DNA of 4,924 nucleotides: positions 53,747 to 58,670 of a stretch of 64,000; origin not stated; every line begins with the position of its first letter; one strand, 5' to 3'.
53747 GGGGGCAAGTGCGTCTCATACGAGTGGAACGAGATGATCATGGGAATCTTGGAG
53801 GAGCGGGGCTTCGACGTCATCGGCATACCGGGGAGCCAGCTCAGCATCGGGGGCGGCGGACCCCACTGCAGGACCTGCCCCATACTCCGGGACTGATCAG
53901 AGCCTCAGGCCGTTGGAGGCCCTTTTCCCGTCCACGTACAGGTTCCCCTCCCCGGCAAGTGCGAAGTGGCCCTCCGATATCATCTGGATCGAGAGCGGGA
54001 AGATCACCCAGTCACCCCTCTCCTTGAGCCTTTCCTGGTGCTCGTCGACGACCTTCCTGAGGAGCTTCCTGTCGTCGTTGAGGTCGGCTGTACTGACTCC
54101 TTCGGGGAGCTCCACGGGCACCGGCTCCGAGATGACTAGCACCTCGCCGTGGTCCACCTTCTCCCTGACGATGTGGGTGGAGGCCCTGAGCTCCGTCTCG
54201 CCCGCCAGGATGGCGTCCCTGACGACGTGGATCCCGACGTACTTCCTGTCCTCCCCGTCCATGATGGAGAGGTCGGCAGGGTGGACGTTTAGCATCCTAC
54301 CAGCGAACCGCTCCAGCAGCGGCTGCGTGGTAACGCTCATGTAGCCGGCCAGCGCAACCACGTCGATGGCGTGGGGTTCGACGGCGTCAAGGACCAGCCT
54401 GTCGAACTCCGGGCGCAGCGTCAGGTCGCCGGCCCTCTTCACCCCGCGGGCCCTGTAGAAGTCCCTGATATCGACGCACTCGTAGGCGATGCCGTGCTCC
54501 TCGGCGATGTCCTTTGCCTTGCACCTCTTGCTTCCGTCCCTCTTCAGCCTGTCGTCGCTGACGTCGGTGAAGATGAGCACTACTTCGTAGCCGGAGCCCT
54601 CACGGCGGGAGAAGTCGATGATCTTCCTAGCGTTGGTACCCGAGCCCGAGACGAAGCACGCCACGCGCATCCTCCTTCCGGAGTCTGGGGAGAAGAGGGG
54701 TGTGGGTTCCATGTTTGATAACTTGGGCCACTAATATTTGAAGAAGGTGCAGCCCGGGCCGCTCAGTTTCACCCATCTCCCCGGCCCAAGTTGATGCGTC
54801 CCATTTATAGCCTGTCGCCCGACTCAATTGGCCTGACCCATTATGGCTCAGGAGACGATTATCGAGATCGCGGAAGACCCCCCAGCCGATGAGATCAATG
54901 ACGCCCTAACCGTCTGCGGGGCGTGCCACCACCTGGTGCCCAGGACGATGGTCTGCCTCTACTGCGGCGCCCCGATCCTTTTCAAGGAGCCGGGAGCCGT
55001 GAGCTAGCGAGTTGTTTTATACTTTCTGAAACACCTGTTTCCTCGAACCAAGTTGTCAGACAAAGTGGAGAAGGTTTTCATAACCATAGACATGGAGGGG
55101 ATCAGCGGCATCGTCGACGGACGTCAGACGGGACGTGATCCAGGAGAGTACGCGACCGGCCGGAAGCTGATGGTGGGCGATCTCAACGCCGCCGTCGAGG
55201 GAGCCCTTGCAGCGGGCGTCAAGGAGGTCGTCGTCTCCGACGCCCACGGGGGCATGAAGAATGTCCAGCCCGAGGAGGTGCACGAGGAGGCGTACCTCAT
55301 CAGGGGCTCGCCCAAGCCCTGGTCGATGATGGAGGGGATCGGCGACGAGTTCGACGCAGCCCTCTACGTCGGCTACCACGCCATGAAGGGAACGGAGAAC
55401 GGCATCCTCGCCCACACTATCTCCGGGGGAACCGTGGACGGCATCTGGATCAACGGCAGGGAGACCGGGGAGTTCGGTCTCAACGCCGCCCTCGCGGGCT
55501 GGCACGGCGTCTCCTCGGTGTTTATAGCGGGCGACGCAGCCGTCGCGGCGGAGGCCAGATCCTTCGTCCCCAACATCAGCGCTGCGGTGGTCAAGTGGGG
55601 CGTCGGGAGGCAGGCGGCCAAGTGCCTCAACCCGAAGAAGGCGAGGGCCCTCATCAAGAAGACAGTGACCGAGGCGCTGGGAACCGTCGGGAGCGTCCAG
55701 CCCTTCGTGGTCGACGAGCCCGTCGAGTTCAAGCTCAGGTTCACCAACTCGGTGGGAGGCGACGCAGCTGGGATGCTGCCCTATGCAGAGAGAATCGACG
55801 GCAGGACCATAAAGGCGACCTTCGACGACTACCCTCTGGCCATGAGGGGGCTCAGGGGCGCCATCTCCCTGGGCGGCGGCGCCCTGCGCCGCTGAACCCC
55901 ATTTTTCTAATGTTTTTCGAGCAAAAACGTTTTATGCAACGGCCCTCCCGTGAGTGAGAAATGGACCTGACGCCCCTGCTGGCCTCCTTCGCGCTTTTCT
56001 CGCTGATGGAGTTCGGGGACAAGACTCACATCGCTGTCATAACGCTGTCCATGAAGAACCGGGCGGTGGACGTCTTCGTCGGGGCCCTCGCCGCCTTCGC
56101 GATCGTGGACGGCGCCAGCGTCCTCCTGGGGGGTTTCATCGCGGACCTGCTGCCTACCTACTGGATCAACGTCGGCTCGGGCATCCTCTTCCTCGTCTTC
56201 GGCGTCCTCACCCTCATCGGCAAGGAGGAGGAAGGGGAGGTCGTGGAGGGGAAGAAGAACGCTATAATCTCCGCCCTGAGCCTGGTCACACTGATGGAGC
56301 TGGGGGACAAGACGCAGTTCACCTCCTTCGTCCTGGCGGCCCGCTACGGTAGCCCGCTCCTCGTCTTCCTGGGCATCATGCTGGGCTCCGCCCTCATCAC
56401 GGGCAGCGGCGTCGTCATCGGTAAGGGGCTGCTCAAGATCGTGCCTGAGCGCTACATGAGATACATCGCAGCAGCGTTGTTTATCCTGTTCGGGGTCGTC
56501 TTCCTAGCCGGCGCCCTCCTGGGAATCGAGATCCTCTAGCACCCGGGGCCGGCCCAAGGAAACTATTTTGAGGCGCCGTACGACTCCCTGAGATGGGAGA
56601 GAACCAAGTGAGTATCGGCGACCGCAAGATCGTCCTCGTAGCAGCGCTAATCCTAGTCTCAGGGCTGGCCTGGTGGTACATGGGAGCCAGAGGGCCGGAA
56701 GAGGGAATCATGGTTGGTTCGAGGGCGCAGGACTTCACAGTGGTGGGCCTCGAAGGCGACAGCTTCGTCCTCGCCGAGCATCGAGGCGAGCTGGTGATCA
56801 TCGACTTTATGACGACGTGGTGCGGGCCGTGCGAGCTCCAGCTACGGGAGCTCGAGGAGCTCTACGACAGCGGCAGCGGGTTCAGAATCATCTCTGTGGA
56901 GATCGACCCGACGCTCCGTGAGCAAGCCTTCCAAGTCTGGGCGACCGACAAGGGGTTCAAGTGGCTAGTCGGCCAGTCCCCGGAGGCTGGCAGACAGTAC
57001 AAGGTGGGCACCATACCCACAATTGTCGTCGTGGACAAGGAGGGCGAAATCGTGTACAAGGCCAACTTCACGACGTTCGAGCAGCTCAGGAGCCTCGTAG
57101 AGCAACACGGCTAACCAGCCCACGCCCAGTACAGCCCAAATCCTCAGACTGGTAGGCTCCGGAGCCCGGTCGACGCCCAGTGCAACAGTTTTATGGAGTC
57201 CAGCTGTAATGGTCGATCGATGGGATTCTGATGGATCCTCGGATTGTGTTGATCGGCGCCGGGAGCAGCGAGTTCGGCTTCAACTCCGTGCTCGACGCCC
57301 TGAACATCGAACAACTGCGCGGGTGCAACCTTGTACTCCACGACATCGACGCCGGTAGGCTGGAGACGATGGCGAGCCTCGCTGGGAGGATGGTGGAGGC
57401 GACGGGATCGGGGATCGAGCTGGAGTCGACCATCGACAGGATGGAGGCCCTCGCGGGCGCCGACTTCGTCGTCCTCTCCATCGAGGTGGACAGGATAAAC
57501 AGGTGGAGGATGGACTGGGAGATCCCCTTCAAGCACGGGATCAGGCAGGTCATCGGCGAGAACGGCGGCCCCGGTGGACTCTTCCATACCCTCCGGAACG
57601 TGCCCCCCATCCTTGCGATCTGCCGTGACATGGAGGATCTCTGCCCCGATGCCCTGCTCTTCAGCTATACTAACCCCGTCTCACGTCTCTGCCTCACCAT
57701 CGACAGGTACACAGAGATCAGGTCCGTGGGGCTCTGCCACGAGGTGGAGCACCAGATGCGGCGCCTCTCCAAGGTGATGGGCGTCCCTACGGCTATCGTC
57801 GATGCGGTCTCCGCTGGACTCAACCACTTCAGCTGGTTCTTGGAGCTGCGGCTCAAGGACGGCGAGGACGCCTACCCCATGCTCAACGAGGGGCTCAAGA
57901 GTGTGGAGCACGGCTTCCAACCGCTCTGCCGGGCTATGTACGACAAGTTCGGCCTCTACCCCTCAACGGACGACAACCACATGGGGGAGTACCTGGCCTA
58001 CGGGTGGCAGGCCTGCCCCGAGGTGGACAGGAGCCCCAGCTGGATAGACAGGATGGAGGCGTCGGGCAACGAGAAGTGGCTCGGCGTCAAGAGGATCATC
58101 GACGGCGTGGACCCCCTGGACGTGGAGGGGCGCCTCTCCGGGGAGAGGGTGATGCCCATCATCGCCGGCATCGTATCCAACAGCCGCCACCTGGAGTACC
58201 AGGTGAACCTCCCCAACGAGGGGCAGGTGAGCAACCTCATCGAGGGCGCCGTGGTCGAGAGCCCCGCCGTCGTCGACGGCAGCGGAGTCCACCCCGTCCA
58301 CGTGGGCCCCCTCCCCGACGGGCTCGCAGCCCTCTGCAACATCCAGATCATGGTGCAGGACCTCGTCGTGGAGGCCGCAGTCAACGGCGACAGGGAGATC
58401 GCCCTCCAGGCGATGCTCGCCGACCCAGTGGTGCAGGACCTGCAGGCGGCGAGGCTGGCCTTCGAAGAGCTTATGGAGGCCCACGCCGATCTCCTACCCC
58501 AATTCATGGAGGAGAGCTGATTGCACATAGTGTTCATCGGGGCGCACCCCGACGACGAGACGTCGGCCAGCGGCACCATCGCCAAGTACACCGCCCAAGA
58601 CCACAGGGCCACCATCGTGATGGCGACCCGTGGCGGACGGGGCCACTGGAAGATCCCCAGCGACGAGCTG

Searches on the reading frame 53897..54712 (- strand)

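Call 41: search_protein_families(library=pfam, proteins=[window:53897-54712:-], max_evalue=0.00001)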
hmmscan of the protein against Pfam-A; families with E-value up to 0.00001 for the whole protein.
window:53897-54712:- (271 aa): 1 family
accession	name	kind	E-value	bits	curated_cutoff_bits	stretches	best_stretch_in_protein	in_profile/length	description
PF00551.24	Formyl_trans_N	-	4.4e-22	79.2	26.1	1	15-196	1-153/181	Formyl transferase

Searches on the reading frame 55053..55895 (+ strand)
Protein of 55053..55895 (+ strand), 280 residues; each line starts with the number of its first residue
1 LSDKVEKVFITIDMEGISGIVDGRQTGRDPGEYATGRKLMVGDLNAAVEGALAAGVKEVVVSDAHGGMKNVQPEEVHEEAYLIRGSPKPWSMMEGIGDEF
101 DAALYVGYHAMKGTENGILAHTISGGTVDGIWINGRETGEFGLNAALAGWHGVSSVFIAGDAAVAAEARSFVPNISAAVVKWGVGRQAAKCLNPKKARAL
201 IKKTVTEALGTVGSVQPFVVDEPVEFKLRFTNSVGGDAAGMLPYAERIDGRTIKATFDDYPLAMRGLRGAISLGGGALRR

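Call 41: search_protein_families(library=pfam, proteins=[window:55053-55895:+], max_evalue=0.00001)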
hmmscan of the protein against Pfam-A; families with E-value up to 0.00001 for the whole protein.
window:55053-55895:+ (280 aa): 1 family
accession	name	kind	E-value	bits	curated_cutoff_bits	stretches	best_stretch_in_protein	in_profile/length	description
PF04951.18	Peptidase_M55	-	1.4e-90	303.7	25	1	7-266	2-261/264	D-aminopeptidase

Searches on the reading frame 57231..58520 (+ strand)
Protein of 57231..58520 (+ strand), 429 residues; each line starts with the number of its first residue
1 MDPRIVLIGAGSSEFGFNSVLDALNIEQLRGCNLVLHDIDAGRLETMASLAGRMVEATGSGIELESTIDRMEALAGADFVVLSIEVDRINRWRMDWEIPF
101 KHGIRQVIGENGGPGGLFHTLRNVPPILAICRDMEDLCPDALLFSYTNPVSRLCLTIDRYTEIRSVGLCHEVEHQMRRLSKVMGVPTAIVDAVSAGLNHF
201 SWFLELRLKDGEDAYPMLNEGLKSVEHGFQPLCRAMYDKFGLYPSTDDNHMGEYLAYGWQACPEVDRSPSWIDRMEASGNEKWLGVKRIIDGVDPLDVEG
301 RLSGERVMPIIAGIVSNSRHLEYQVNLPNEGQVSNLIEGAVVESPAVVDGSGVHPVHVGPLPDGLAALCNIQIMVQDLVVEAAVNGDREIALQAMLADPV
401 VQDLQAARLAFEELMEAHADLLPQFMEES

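Call 41: search_protein_families(library=pfam, proteins=[window:57231-58520:+], max_evalue=0.00001)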
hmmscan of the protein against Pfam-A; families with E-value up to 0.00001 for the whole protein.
window:57231-58520:+ (429 aa): 2 families
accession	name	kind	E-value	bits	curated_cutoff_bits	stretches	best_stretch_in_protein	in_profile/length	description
PF02056.22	Glyco_hydro_4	-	2.5e-44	151.5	23.2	1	4-184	1-182/183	Family 4 glycosyl hydrolase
PF11975.13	Glyco_hydro_4C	-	3.4e-42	145.3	24.1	1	195-401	2-211/211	Family 4 glycosyl hydrolase C-terminal domain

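Call 42: find_related_loci(query=window:57231-58520:+, collection=genome_contigs, flank=2000)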
Query window:57231-58520:+ (429 aa) in genome_contigs; peptide patterns used: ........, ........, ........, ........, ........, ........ (x = any residue, [..] = any of these).
168 stretches matched a pattern; 22 encode a relative of the query (tblastn E <= 1e-3); 22 distinct loci.
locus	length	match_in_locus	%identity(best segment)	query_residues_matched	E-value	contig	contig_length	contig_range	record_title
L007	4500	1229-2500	81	4-427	0e+0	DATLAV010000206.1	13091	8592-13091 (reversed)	MAG TPA_asm: Patescibacteria group bacterium isolate SMAG_U14280 k141_2510827, whole genome shotgun sequence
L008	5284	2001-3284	74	1-428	0e+0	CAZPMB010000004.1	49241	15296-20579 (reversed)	MAG TPA_asm: uncultured Candidatus Bathyarchaeia archaeon isolate binchicken_co383_203 genome assembly, contig: NODE_87_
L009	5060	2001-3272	75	4-427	0e+0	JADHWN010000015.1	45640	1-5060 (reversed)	MAG: Candidatus Bathyarchaeota archaeon isolate BS750m-G28 BS-750m-C641, whole genome shotgun sequence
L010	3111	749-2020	74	4-427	0e+0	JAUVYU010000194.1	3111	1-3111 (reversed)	MAG: Candidatus Bathyarchaeota archaeon isolate CSMAG_1250 CSMAG_1250_k141_980247_length_3111_cov_5.0000, whole genome s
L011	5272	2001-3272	71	2-425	0e+0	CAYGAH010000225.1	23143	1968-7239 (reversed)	MAG TPA_asm: uncultured Candidatus Bathyarchaeia archaeon isolate ERP108616_co1_399 genome assembly, contig: k119_932348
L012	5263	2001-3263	68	4-425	0e+0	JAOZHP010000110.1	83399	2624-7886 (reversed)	MAG: Candidatus Bathyarchaeota archaeon isolate QDN_4 k147_816586, whole genome shotgun sequence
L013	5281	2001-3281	68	1-428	0e+0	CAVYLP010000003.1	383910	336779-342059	MAG: Candidatus Bathyarchaeota archaeon isolate MFD01299.bin.1.8 genome assembly, contig: contig_2335, whole genome shot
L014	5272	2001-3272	67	4-428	0e+0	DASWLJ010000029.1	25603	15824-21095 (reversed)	MAG TPA_asm: Candidatus Bathyarchaeia archaeon isolate SMAG_U2945 k141_391963, whole genome shotgun sequence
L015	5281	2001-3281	67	1-428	0e+0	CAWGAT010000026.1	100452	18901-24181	MAG: Candidatus Bathyarchaeota archaeon isolate MFD04408.bin.2.76 genome assembly, contig: contig_34600, whole genome sh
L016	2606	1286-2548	64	4-425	0e+0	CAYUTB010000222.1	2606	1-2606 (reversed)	MAG TPA_asm: uncultured Candidatus Bathyarchaeia archaeon isolate SRP178699_co1_176 genome assembly, contig: NODE_66457_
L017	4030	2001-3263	64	4-425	0e+0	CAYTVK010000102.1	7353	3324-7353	MAG TPA_asm: uncultured Candidatus Bathyarchaeia archaeon isolate binchicken_co150_181 genome assembly, contig: NODE_271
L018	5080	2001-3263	65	4-425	0e+0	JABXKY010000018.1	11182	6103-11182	MAG: Candidatus Bathyarchaeota archaeon isolate 40935_Bin_7_Spades NODE_127_length_11182_cov_0.218335, whole genome shot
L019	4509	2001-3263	64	4-425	0e+0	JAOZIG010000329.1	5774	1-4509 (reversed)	MAG: Candidatus Bathyarchaeota archaeon isolate DYS_8 NODE_17610, whole genome shotgun sequence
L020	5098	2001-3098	74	31-396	0e+0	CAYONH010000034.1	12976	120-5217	MAG TPA_asm: uncultured Candidatus Bathyarchaeia archaeon isolate SRP068000_co4_41 genome assembly, contig: NODE_6580_le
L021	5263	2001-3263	63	4-425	0e+0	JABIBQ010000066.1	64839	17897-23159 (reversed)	MAG: Candidatus Bathyarchaeota archaeon isolate SI048_bin30 k141_882705, whole genome shotgun sequence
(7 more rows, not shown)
